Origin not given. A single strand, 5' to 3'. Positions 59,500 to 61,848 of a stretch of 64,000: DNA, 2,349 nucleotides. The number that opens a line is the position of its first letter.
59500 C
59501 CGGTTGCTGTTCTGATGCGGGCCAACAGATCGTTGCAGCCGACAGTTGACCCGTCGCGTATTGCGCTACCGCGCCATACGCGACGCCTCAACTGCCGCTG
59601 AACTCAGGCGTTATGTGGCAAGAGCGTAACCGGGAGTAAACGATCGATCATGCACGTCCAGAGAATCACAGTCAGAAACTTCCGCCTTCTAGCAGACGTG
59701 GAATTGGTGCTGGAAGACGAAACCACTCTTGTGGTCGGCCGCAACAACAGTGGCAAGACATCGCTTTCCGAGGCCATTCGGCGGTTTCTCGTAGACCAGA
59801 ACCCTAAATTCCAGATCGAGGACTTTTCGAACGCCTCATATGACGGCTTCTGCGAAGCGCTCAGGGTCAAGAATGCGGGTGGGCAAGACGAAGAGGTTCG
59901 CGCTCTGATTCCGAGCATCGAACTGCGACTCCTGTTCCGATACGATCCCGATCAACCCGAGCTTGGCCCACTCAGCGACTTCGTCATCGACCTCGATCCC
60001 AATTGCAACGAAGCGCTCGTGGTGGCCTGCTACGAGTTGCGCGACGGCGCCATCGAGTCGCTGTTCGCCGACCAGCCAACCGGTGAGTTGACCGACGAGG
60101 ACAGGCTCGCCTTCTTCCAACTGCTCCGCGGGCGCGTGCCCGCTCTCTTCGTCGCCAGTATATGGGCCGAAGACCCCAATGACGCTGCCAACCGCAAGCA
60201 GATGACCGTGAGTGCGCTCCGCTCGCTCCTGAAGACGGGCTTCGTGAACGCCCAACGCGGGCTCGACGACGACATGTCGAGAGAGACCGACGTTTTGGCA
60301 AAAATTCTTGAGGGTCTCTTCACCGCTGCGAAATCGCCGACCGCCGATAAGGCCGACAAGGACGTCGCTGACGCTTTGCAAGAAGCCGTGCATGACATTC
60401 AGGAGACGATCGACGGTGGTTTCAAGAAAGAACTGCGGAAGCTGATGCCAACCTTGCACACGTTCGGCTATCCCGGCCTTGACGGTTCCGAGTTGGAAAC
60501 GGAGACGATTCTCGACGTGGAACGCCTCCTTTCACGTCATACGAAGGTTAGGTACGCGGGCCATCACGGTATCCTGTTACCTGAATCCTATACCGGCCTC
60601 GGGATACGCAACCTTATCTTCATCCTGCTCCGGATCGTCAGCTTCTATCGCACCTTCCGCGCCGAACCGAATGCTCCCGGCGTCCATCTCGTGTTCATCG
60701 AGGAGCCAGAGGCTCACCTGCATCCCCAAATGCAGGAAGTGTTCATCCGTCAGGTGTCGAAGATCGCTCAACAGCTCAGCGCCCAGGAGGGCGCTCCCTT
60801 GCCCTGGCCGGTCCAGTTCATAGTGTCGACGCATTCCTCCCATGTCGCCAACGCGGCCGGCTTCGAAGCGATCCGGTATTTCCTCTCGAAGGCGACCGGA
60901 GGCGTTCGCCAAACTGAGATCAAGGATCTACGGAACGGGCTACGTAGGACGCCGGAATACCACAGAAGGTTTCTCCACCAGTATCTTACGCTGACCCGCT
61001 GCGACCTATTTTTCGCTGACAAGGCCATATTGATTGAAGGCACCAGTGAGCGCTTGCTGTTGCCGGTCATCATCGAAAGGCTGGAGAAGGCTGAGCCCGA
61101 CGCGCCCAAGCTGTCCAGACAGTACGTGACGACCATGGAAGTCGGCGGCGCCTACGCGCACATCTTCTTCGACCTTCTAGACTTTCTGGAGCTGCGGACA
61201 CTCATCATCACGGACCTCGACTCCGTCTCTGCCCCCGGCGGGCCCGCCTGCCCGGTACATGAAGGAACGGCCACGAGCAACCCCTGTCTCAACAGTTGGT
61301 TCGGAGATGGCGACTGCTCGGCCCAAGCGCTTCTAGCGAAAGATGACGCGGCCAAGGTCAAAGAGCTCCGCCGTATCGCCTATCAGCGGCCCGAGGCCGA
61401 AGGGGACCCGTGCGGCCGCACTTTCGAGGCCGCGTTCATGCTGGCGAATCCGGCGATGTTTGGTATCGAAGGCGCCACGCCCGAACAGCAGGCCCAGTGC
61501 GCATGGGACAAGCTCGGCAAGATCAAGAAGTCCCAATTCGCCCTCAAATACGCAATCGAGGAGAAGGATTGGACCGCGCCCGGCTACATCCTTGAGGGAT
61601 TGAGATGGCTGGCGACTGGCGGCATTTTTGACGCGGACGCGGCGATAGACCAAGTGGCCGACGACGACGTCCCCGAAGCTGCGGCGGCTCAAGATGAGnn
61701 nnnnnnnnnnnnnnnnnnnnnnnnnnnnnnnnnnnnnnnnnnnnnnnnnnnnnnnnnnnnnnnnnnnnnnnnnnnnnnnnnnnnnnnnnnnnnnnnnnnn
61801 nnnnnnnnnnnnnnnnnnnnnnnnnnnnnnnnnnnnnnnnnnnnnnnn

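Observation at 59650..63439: Gabija/class-2-OLD-type anti-phage pair: OLD-family ATPase-TOPRIM nuclease plus UvrD-like helicase, genes overlapping by 8 nt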

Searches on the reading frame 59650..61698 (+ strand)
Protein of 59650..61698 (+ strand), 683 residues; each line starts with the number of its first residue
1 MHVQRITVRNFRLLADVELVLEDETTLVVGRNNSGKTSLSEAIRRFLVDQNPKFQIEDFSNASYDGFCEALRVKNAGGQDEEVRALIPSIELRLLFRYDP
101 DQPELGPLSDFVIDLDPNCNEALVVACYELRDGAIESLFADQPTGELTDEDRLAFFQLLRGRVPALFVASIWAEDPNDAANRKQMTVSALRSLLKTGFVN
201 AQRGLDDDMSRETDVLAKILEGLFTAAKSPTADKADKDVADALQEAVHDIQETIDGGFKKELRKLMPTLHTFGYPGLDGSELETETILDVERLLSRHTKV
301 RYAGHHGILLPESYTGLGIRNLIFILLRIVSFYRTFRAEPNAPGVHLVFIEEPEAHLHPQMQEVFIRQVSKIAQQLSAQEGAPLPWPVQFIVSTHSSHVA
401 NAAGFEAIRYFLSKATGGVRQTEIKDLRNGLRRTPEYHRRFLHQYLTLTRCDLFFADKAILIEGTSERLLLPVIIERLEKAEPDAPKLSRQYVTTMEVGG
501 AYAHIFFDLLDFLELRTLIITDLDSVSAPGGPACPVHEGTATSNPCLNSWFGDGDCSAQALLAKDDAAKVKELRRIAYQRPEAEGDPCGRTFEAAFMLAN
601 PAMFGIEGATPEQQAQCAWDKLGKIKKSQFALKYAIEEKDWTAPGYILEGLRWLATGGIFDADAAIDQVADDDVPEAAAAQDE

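Call 3: search_protein_families(library=pfam, proteins=[window:59650-61698:+], max_evalue=0.1)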
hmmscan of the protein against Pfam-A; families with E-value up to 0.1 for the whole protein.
window:59650-61698:+ (683 aa): 10 families
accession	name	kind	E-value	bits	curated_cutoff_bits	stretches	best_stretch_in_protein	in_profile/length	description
PF13175.12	AAA_15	-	8.8e-51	174.1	32.1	2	190-400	195-374/374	AAA ATPase domain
PF20469.4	OLD-like_TOPRIM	-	1.1e-15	58.3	23.2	1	454-524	1-67/67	Overcoming lysogenization defect protein-like, TOPRIM domain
PF13304.12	AAA_21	-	6.7e-14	53.1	27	2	342-399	259-302/304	AAA domain, putative AbiEii toxin, Type IV TA system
PF13476.12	AAA_23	-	2.2e-07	32.2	27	1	5-58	1-54/201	AAA domain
PF02463.25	SMC_N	-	8.8e-07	29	40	1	3-51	2-52/220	RecF/RecN/SMC N terminal domain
PF11398.14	DUF2813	-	4.1e-06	26.9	21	1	1-60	1-61/372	Protein of unknown function (DUF2813)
PF13555.12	AAA_29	-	0.002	18.3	27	1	4-51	2-50/61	P-loop containing region of AAA domain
PF13514.12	AAA_27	-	0.0035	17.4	22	1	1-47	1-50/206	AAA domain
PF13166.12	AAA_13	-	0.033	13.3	36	0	27-59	20-53/713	AAA domain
PF18052.6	Rx_N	-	0.035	14.7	27.7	0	187-255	6-73/93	Rx N-terminal domain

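Call 4: search_protein_families(library=padloc, proteins=[window:59650-61698:+], max_evalue=0.1)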
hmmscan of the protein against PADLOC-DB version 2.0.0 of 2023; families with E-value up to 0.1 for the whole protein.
window:59650-61698:+ (683 aa): 140 families (the best 25 are shown)
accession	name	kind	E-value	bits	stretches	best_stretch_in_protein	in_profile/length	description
PDLC00063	GajA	-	6.9e-283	938.3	1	1-659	1-664/679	AAA ATPase domain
PDLC00093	GajA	-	9.5e-138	459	2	180-656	205-720/736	AAA ATPase domain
PDLC00065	GajA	-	3.5e-133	443.8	1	1-656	1-665/670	AAA ATPase domain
PDLC00095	GajA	-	1.1e-120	402.4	2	182-656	216-731/752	AAA ATPase domain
PDLC00079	GajA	-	1.5e-109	365.8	1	1-655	1-700/702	AAA ATPase domain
PDLC00088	GajA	-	5.2e-100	333.8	1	314-656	1-371/372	AAA ATPase domain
PDLC00068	GajA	-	2.1e-92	308.8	2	190-529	2-338/545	AAA ATPase domain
PDLC00082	GajA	-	1.1e-68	230.3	2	180-639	212-647/694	AAA ATPase domain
PDLC00076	GajA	-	2.3e-55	186.3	1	1-525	1-507/700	AAA ATPase domain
PDLC02979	AriA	-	9.9e-50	168.4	2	192-400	195-373/373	-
PDLC00069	GajA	-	1.4e-43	147.3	1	1-603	1-574/687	AAA ATPase domain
PDLC00096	GajA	-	1.7e-41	140.7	2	315-529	264-458/630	AAA ATPase domain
PDLC00070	GajA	-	3.3e-39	133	2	184-526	141-451/596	AAA ATPase domain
PDLC00073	GajA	-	4e-38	129.7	2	211-481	157-416/589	AAA ATPase domain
PDLC00077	GajA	-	3.5e-37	126.3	1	1-526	1-500/616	AAA ATPase domain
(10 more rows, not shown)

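Call 5: search_protein_families(library=ncbifam, proteins=[window:59650-61698:+], max_evalue=0.1)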
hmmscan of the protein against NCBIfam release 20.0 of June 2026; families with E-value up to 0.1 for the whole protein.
window:59650-61698:+ (683 aa): 12 families
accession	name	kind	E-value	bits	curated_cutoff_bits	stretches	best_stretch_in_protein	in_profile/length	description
NF041760.1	PtuA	equivalog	4.3e-15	55.6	500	2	1-47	50-96/524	retron Ec78 anti-phage system effector ATPase PtuA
NF038234.1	retron_eff_Eco8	equivalog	5.8e-13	48.3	250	2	347-468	275-388/679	retron Eco8 family effector endonuclease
TIGR00611.2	recf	equivalog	1e-06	28.2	172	1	3-43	1-41/339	DNA replication/repair protein RecF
NF041035.1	Rad50_Halo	equivalog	1.9e-05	23.2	1000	1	1-43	1-43/883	DNA double-strand break repair ATPase Rad50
NF002572.0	PRK02224.1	equivalog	3.9e-05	22.1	1087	1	1-43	1-43/888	DNA double-strand break repair ATPase Rad50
NF047739.1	antiphage_MADS3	equivalog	8.1e-05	21.9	420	1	3-42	2-40/427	methylation-associated defense system AAA family ATPase MAD3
NF003034.1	PRK03918.1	equivalog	0.00016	19.8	700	1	1-44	1-44/878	DNA double-strand break repair ATPase Rad50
NF002244.0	PRK01156.1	equivalog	0.00042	18.5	847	1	1-58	1-58/895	DNA double-strand break repair ATPase Rad50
NF010680.0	PRK14079.1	equivalog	0.00093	18.3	386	1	1-58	1-58/349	recombination protein F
NF053563.1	Rkd4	equivalog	0.013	13.6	860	1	2-43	2-43/747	arcadin-4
NF045487.1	ASRP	equivalog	0.029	13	300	1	16-50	7-41/593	archaea-specific SMC-related protein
TIGR04520.1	ECF_ATPase_1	equivalog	0.039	13.4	315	1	13-62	17-67/269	energy-coupling factor transporter ATPase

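Call 6: search_solved_structures(query=window:59650-61698:+, max_evalue=0.001, show_alignments=2)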
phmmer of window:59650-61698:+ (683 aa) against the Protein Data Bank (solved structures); distinct sequences matched with E-value up to 0.001: 14.
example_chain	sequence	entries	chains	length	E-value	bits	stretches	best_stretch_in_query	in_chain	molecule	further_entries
6p74_A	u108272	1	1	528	3.3e-13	52.2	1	307-487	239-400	Putative ATP-dependent endonuclease of the OLD family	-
8wy4_A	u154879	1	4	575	1.8e-06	29.9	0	449-548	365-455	Endonuclease GajA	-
8jq9_B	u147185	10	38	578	1.9e-06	29.8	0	449-548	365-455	Endonuclease GajA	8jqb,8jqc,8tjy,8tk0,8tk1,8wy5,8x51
8j4t_A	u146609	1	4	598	2.1e-06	29.7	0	449-548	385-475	Endonuclease GajA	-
8sm3_A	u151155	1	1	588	2.9e-06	29.2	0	449-548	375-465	Endonuclease GajA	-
9kjx_B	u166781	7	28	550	3.7e-06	28.8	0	2-46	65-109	AAA family ATPase | Retron I-A effector PtuA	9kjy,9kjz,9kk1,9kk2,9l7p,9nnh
8u7i_A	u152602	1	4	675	4.7e-06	28.5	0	449-548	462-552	Endonuclease GajA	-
9nnk_C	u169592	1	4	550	4.8e-06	28.5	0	2-46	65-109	Retreon I-A effector PtuA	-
23or_B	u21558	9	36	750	6.2e-06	28.1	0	347-470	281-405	Retron Eco8 OLD nuclease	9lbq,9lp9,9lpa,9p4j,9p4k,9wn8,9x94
9nnb_C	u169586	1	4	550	9.6e-06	27.5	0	2-46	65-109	Retron I-A effector PtuA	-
9vkz_A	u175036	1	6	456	3.1e-05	25.8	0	2-46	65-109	Retron Ec78 probable ATPase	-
9vh1_D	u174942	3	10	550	4.2e-05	25.4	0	2-46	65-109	Retron Ec78 probable ATPase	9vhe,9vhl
9n69_A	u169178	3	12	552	4.3e-05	25.4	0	2-45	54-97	AAA family ATPase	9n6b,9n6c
9u9y_A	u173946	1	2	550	4.6e-05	25.2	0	2-46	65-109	AAA family ATPase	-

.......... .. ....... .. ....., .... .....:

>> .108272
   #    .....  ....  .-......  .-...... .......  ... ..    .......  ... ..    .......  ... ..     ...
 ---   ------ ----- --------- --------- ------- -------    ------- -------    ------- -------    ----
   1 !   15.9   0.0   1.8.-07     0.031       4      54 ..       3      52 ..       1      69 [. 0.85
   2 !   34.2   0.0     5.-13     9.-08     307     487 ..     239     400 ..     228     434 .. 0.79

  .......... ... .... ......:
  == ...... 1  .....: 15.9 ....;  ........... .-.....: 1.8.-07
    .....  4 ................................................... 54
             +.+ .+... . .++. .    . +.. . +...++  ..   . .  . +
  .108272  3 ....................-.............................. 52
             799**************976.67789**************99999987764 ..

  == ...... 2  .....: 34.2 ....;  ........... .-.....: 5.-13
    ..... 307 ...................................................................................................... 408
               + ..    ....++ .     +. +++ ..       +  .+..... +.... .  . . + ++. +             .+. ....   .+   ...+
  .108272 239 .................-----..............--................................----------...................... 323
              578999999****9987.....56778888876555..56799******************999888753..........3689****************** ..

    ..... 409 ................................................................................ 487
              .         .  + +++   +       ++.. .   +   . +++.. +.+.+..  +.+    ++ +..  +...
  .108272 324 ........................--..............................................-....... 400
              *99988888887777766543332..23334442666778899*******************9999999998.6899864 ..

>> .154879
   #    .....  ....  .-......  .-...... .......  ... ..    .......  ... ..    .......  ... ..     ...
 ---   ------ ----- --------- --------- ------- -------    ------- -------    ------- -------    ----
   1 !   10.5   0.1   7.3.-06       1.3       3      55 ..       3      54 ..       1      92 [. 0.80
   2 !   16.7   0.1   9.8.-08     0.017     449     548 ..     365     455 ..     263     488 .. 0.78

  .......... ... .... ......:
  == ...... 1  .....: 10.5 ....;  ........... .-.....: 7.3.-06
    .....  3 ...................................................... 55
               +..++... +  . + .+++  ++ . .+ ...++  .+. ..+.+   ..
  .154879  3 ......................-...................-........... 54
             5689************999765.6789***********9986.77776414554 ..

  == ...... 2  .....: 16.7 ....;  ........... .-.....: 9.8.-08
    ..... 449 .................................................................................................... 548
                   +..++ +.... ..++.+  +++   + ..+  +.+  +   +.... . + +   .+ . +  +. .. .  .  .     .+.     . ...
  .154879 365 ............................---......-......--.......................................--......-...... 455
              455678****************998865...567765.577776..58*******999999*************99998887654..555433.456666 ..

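Call 8: find_encoding_contigs(protein=window:59650-61698:+, flank=10000, max_places=6)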
Protein window:59650-61698:+ (683 aa): no gene with exactly this product is on record in the collection.

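Call 9: find_homologous_proteins(query=window:59650-61698:+, max_evalue=0.00001)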
Query window:59650-61698:+ (683 aa): 4508 proteins with E <= 0.00001 among 8000 candidates; the best 120 are listed.
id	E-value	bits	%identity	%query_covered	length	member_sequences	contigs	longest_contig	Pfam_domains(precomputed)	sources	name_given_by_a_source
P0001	0.0e+0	1552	100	100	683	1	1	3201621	PF20469.5,PF11398.15,PF13175.13,PF13476.13,PF02463.26,PF13304.13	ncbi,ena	-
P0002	0.0e+0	1379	89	100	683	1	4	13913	PF20469.5,PF11398.15,PF13175.13,PF13476.13,PF02463.26,PF13304.13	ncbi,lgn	-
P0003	0.0e+0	1372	88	100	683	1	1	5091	PF20469.5,PF13175.13,PF13476.13,PF02463.26,PF13304.13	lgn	-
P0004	0.0e+0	1363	87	98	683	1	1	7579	PF20469.5,PF13175.13,PF13476.13,PF02463.26,PF13304.13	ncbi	-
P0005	0.0e+0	1362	88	98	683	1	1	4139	PF20469.5,PF11398.15,PF13175.13,PF13476.13,PF02463.26,PF13304.13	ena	-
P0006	0.0e+0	1348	88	100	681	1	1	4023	PF20469.5,PF11398.15,PF13175.13,PF13476.13,PF02463.26,PF13304.13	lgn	-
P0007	0.0e+0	1348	88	98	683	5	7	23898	PF20469.5,PF11398.15,PF13175.13,PF13476.13,PF02463.26,PF13304.13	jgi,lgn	-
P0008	0.0e+0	1342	87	100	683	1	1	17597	PF20469.5,PF11398.15,PF13175.13,PF13476.13,PF02463.26,PF13304.13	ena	-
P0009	0.0e+0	1342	88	97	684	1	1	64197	PF20469.5,PF13175.13,PF13476.13,PF02463.26,PF13304.13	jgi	jgi:putative ATP-dependent endonuclease of OLD family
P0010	0.0e+0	1339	87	100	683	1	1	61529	PF20469.5,PF13175.13,PF13476.13,PF02463.26,PF13304.13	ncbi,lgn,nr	ncbi:MAG: ATP-dependent endonuclease [Deferrisomatales bacterium]|nr:ATP-dependent endonuclease [Def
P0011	0.0e+0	1339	87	98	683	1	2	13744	PF20469.5,PF13175.13,PF13476.13,PF02463.26,PF13304.13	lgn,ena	-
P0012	0.0e+0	1338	87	100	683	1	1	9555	PF20469.5,PF11398.15,PF13175.13,PF13476.13,PF02463.26,PF13304.13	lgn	-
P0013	0.0e+0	1332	86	100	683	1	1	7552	PF20469.5,PF11398.15,PF13175.13,PF13476.13,PF02463.26,PF13304.13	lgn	-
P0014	0.0e+0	1331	87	98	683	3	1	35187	PF20469.5,PF11398.15,PF13175.13,PF13476.13,PF02463.26,PF13304.13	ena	-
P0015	0.0e+0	1324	86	97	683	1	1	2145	PF20469.5,PF13175.13,PF13476.13,PF13304.13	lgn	-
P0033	0.0e+0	1303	84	100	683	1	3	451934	PF20469.5,PF13175.13,PF13476.13,PF13304.13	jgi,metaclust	metaclust:\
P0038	0.0e+0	1301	84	100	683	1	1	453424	PF20469.5,PF11398.15,PF13175.13,PF13476.13,PF02463.26,PF13304.13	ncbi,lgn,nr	ncbi:MAG: ATP-dependent endonuclease [Gammaproteobacteria bacterium]|nr:ATP-dependent endonuclease [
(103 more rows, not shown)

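Call 10: find_encoding_contigs(protein=P0001, flank=10000, max_places=4)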
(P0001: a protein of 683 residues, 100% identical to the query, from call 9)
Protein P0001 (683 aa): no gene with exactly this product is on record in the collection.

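Call 13: find_related_loci(query=window:59650-61698:+, collection=genome_contigs, flank=10000)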
Query window:59650-61698:+ (683 aa) in genome_contigs; peptide patterns used: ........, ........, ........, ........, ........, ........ (x = any residue, [..] = any of these).
424 stretches matched a pattern; 383 encode a relative of the query (tblastn E <= 1e-3); the best 80 are kept; 80 distinct loci.
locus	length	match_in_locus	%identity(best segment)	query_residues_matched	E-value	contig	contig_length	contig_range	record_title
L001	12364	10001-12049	87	1-683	0e+0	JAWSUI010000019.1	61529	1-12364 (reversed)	MAG: Deferrisomatales bacterium isolate B4G8CH4-07 NODE_118_length_61529_cov_9.299248, whole genome shotgun sequence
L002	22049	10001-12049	84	1-683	0e+0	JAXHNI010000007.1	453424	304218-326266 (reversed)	MAG: Gammaproteobacteria bacterium isolate Salar_de_Ascotan_soil_MAG_ASO80 contig_2053_polypolish, whole genome shotgun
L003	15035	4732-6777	85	1-682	0e+0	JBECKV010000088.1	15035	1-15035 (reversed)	MAG: Porticoccaceae bacterium isolate ETDI28 k127_2055510, whole genome shotgun sequence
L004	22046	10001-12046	84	1-682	0e+0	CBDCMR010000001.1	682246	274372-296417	MAG: Longimicrobiales bacterium isolate 15054db9-509a-47bb-9008-d5a6df8650c5 genome assembly, contig: contig_1, whole ge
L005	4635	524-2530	84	1-669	0e+0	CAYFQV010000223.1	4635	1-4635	MAG TPA_asm: uncultured Spirochaetaceae bacterium isolate ERP107533_co1_106 genome assembly, contig: NODE_25298_length_4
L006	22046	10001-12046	82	1-682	0e+0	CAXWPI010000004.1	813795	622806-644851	MAG: Bryobacterales bacterium isolate da016bd0-139c-4015-aa9f-1ed2263db0ea genome assembly, contig: contig_4, whole geno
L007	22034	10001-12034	81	1-678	0e+0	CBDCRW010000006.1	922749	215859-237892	MAG: Alphaproteobacteria bacterium isolate 17552401-cd1b-4c46-aa27-bcf66b51cbf9 genome assembly, contig: contig_6, whole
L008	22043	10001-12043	79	1-681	0e+0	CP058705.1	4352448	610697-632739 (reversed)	MAG: Defluviicoccus sp. isolate SSA4 chromosome, complete genome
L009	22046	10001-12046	79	1-682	0e+0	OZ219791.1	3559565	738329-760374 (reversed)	MAG: Alphaproteobacteria bacterium isolate 4aa964e7-24f9-441d-afed-b3d47d4a9029 genome assembly, chromosome: 2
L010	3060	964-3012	78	1-682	0e+0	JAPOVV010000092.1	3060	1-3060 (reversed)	MAG: Gammaproteobacteria bacterium isolate COS1_bin_8 NODE_5070_length_3060_cov_3.91082, whole genome shotgun sequence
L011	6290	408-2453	80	1-682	0e+0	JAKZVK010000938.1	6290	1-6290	MAG: Bryobacterales bacterium isolate Langseth_MAG_00109 Langseth_MAG_00109_000000000938, whole genome shotgun sequence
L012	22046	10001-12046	79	1-682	0e+0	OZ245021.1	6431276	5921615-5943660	MAG: Gammaproteobacteria bacterium isolate 67a87912-4c7a-4147-b5b2-fff17a58665b genome assembly, chromosome: 1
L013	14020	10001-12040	76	1-678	0e+0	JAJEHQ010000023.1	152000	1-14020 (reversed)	MAG: Gammaproteobacteria bacterium isolate p16x60bins.63 k141_743457, whole genome shotgun sequence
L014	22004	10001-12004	77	1-670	0e+0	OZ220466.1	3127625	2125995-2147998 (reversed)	MAG: Pseudomonadales bacterium isolate 8d23d998-bd5f-4541-bbc0-7081f96150e9 genome assembly, chromosome: 1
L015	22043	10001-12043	78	1-682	0e+0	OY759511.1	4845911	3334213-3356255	MAG: Paracoccaceae bacterium isolate 3cb5c724-0b50-4723-9576-a9430697b530 genome assembly, chromosome: 1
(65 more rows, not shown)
